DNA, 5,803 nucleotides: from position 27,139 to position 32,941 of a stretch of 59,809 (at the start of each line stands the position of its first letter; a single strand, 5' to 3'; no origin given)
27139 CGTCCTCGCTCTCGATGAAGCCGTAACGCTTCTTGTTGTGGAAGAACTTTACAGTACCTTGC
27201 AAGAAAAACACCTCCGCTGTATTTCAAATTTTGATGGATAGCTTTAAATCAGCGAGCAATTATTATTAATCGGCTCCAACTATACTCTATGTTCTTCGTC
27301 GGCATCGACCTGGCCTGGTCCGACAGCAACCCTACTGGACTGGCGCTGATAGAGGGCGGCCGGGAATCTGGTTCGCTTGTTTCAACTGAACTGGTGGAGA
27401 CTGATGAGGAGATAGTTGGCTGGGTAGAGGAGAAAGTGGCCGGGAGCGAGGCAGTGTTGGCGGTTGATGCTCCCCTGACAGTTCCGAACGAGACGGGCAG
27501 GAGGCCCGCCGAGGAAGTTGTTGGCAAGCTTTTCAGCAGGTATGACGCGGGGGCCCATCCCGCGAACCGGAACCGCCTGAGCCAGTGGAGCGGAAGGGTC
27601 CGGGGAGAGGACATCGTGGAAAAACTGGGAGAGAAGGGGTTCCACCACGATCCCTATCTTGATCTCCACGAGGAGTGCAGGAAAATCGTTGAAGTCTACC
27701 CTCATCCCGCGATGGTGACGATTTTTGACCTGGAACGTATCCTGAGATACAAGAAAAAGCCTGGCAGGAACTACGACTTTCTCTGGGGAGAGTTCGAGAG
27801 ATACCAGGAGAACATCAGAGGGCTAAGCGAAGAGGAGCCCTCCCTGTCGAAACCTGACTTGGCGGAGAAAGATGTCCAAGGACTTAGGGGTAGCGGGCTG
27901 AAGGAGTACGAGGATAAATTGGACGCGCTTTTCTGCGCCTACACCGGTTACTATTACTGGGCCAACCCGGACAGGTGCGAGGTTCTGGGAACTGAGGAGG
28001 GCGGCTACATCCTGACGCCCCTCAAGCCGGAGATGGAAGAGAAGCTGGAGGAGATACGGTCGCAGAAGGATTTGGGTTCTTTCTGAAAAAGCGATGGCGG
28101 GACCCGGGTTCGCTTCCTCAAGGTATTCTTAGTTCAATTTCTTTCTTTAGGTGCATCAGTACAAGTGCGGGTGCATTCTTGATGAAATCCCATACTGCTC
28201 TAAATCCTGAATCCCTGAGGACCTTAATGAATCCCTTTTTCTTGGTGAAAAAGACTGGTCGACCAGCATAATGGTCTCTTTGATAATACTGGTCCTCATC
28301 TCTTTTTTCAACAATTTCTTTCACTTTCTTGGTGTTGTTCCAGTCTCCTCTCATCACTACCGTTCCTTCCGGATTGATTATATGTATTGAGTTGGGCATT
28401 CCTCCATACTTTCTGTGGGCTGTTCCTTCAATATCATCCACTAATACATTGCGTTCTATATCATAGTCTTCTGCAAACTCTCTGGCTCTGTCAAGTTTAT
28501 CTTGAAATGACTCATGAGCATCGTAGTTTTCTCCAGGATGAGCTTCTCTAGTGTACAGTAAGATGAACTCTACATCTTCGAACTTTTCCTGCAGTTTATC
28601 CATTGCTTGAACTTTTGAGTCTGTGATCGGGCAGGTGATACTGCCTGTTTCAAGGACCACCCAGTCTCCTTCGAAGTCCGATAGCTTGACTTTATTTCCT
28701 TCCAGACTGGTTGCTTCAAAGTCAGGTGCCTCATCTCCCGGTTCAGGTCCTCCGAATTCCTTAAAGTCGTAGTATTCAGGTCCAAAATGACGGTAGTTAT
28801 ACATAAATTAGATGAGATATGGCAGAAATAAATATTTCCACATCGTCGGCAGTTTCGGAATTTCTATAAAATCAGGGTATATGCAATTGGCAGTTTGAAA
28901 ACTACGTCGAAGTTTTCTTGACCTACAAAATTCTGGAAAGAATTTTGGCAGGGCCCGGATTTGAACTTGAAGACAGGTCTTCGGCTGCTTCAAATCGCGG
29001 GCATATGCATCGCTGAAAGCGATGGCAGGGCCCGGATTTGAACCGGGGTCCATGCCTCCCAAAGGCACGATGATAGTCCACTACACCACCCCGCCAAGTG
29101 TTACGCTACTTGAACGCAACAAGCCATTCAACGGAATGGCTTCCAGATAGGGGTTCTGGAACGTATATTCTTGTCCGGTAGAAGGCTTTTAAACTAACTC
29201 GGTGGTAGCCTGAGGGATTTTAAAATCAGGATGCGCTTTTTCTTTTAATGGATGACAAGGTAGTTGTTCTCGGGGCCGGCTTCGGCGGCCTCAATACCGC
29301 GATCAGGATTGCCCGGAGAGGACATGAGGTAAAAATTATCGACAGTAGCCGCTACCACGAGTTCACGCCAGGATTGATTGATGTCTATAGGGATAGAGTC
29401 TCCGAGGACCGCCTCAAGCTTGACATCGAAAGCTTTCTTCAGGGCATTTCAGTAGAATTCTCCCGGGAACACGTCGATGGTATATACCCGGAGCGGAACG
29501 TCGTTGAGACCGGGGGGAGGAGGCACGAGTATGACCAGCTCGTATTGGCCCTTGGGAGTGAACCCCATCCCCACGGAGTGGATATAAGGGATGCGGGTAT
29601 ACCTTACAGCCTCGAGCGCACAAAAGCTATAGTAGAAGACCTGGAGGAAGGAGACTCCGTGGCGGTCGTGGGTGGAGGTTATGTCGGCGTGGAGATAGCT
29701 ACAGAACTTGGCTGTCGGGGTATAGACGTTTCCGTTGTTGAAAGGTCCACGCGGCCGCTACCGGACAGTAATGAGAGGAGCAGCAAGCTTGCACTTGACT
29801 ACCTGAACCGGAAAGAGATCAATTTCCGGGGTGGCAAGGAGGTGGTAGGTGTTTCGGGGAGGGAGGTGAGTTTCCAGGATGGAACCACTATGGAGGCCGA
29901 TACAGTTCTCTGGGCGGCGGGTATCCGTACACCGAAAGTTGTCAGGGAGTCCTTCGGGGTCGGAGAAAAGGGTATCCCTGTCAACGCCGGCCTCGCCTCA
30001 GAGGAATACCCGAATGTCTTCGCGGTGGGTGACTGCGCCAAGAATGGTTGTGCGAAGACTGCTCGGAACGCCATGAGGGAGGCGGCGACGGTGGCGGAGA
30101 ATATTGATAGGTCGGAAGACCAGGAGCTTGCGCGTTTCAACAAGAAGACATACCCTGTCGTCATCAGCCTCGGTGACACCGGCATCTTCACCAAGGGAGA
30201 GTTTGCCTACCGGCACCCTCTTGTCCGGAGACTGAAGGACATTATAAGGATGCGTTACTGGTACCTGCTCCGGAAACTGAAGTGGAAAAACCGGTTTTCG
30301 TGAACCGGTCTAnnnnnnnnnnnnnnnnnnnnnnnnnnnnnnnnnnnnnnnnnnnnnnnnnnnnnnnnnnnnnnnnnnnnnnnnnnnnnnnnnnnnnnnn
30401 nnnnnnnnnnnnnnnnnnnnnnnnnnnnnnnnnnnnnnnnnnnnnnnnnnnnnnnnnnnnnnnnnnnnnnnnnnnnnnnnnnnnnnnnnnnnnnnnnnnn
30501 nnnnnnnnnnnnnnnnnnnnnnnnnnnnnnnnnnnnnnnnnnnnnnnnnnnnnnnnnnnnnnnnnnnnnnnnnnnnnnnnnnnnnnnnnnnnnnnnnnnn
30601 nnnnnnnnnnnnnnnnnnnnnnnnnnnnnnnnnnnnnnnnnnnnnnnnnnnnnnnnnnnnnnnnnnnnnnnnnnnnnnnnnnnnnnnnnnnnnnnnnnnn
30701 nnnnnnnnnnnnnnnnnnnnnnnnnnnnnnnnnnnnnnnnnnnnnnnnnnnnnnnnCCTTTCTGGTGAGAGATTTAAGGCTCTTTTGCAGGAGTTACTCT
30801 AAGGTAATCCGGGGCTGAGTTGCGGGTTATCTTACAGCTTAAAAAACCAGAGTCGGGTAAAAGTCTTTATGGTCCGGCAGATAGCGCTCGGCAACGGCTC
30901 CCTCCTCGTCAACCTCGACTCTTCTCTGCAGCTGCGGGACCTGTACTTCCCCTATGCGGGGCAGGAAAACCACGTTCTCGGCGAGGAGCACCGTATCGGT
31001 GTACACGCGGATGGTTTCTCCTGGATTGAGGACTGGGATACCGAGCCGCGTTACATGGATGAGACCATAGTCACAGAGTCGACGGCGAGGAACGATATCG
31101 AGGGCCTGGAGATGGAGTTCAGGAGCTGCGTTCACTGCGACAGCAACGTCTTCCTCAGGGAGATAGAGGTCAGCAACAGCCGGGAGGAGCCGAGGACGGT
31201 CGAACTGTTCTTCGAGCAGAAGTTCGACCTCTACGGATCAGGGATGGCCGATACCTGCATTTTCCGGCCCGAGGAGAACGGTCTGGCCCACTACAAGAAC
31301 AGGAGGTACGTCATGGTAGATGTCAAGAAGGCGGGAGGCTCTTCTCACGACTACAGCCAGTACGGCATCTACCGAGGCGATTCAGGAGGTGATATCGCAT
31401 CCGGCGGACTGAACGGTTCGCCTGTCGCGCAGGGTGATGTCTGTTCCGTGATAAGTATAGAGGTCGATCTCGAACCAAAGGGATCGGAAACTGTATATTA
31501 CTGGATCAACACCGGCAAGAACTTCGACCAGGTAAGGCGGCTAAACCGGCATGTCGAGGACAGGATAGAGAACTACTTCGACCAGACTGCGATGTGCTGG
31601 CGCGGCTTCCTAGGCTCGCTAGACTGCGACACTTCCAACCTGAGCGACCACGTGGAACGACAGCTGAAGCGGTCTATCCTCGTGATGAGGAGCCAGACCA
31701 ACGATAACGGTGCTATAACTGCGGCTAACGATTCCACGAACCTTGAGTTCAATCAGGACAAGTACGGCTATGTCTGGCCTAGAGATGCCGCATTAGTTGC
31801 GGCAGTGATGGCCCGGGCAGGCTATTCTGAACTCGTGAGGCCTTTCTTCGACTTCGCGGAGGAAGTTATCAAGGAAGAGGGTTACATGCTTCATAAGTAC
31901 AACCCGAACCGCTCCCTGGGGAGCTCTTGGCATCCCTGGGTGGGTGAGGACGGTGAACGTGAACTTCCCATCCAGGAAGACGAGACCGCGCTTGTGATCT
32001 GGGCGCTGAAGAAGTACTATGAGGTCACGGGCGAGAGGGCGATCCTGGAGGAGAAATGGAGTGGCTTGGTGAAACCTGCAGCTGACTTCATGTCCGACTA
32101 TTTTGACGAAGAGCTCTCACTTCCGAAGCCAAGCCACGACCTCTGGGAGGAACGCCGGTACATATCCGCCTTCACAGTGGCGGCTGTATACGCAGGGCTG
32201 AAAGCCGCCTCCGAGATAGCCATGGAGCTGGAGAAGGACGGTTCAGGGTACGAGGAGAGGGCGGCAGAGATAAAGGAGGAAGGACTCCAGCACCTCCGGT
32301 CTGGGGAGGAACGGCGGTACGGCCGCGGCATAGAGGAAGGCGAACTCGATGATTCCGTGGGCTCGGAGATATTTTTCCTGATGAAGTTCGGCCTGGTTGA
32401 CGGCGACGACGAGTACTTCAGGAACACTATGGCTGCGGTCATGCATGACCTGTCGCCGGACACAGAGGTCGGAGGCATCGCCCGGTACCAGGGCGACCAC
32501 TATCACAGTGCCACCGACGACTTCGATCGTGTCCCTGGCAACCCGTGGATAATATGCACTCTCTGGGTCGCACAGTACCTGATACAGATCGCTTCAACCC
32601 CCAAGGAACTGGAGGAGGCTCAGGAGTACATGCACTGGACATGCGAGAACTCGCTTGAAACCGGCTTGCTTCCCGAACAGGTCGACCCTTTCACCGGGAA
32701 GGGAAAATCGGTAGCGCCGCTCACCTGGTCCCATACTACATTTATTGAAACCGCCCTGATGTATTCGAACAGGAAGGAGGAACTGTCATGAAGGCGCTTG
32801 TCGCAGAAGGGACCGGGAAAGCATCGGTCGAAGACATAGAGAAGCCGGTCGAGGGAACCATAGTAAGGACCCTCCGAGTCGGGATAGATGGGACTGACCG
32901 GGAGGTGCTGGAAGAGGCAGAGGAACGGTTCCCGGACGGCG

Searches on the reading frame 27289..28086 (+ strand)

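Call 47: search_protein_families(library=pfam, proteins=[window:27289-28086:+], max_evalue=0.0001)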
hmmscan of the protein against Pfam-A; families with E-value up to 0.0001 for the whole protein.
window:27289-28086:+ (265 aa): 1 family
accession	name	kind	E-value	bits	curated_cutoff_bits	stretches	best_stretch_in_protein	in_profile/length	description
PF04250.19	DUF429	-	2e-20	73.9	23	1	5-232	1-207/214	Protein of unknown function (DUF429)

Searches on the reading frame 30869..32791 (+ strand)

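Call 47: search_protein_families(library=pfam, proteins=[window:30869-32791:+], max_evalue=0.0001)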
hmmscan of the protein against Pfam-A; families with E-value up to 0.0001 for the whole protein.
window:30869-32791:+ (640 aa): 1 family
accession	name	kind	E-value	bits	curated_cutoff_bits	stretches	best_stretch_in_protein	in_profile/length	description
PF00723.27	Glyco_hydro_15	-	4.7e-25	88.8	22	1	270-571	11-329/427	Glycosyl hydrolases family 15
